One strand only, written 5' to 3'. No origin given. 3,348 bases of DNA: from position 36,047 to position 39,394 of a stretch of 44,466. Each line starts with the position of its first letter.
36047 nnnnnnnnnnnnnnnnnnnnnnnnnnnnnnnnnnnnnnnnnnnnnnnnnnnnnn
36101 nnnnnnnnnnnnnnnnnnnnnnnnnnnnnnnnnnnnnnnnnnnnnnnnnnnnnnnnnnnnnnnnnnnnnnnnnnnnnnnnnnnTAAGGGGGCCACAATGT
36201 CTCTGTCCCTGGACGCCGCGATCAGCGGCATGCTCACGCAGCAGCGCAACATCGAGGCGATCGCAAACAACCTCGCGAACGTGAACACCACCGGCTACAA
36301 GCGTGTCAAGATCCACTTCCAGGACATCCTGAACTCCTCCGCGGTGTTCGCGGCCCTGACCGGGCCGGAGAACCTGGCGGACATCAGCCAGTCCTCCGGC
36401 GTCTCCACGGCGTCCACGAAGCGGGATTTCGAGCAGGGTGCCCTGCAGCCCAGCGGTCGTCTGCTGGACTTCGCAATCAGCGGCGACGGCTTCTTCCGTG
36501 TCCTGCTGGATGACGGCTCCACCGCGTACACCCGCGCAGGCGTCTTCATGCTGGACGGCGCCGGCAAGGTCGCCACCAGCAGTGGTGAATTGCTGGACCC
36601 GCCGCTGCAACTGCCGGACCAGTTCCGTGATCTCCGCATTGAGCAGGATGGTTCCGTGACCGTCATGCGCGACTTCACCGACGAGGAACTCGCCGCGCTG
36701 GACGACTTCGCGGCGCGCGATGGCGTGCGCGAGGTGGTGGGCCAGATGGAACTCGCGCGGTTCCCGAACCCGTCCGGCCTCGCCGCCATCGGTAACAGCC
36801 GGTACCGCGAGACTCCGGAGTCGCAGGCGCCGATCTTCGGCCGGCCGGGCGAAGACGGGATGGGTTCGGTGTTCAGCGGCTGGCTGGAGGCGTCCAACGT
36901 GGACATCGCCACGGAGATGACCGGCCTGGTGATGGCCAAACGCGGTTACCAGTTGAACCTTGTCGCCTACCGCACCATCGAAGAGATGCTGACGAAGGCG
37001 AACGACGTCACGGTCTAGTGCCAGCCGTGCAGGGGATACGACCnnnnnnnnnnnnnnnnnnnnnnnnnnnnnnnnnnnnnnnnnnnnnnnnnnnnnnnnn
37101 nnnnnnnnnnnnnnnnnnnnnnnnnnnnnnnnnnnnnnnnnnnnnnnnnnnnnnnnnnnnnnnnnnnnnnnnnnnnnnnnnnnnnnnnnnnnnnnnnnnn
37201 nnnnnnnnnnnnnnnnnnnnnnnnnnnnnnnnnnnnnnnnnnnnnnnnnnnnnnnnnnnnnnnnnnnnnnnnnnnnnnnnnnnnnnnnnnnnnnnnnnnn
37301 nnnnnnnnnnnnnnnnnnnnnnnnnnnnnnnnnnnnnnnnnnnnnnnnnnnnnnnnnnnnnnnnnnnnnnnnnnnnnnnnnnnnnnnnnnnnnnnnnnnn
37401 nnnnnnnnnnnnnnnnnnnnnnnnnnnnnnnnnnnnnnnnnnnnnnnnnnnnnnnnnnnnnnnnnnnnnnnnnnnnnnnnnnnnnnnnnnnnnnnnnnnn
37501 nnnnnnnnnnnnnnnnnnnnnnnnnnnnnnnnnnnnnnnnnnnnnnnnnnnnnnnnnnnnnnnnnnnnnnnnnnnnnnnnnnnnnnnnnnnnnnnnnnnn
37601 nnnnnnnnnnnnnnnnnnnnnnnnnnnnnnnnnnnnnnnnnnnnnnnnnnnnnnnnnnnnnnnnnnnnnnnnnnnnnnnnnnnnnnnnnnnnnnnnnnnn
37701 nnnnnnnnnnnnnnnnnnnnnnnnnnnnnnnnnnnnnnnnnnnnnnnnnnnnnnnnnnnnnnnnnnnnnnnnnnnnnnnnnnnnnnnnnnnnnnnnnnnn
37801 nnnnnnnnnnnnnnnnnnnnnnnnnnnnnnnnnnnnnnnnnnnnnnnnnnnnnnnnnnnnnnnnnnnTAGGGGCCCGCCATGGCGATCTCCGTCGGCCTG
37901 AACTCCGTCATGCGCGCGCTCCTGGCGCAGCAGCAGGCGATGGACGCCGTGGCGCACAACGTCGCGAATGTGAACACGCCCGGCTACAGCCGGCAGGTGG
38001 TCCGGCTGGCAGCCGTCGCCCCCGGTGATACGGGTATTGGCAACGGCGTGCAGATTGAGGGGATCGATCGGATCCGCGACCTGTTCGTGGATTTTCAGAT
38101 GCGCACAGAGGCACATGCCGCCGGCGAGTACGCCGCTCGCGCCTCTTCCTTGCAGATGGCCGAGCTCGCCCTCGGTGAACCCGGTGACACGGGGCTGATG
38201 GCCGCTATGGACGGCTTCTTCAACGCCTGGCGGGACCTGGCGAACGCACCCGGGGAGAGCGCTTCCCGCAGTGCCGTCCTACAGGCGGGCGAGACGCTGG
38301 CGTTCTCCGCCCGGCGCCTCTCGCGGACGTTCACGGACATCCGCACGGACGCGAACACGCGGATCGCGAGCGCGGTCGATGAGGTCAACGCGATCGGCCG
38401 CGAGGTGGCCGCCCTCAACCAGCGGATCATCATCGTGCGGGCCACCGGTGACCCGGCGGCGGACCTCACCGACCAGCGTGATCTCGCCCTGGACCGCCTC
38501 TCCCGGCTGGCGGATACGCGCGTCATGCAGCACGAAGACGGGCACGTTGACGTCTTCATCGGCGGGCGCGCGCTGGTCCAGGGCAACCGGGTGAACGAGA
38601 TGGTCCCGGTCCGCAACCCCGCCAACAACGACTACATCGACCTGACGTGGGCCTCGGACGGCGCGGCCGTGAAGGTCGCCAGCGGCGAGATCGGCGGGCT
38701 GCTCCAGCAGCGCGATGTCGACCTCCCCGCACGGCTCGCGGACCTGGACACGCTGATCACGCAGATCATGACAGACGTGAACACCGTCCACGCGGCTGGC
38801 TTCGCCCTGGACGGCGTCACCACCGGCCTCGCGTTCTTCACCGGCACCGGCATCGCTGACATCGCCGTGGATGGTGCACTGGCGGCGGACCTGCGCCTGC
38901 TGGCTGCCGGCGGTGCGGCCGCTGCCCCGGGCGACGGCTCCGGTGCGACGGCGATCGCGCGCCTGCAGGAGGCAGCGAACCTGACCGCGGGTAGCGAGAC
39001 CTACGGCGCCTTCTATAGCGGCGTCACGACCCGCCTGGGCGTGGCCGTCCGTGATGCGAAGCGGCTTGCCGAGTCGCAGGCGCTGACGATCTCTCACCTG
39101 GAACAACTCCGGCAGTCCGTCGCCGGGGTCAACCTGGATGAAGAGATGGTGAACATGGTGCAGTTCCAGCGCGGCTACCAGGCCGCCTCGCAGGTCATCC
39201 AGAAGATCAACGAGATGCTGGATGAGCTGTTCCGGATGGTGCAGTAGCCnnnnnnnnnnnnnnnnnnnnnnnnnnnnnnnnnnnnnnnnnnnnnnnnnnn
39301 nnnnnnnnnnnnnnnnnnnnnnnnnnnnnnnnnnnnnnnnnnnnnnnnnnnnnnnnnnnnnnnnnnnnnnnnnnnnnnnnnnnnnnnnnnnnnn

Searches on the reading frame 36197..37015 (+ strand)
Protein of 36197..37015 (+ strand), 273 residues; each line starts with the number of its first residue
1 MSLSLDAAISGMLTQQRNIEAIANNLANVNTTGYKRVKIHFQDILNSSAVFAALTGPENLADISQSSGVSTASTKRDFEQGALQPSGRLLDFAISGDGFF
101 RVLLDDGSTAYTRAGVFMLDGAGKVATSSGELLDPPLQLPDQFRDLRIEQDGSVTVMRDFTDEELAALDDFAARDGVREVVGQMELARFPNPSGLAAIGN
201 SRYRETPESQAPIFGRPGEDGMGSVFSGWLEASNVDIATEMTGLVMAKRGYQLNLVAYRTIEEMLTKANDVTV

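Call 92: search_protein_families(library=pfam, proteins=[window:36197-37015:+], max_evalue=0.00001)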
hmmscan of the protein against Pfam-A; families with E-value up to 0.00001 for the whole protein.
window:36197-37015:+ (273 aa): 3 families
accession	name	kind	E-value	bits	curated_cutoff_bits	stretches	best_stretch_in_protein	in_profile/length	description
PF22692.1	LlgE_F_G_D1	-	5.5e-20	71.7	27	1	93-156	1-64/64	Flagellar hook protein FlgE/F/G D1 domain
PF06429.18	Flg_bbr_C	-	2.3e-11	43.4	23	1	227-270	2-45/46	Flagellar basal body rod FlgEFG protein C-terminal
PF00460.25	Flg_bb_rod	-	1.8e-10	41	20.7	1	5-35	1-31/31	Flagella basal body rod protein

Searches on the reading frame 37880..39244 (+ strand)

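Call 92: search_protein_families(library=pfam, proteins=[window:37880-39244:+], max_evalue=0.00001)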
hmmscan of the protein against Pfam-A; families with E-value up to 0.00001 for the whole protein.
window:37880-39244:+ (455 aa): 3 families
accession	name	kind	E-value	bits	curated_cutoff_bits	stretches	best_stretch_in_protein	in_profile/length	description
PF22638.1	FlgK_D1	-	6.1e-59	199.9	28.6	1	94-320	4-233/233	Flagellar hook-associated protein FlgK helical domain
PF06429.18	Flg_bbr_C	-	1.3e-12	47.4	23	1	414-452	7-45/46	Flagellar basal body rod FlgEFG protein C-terminal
PF00460.25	Flg_bb_rod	-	9.9e-09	35.4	20.7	1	7-36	1-30/31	Flagella basal body rod protein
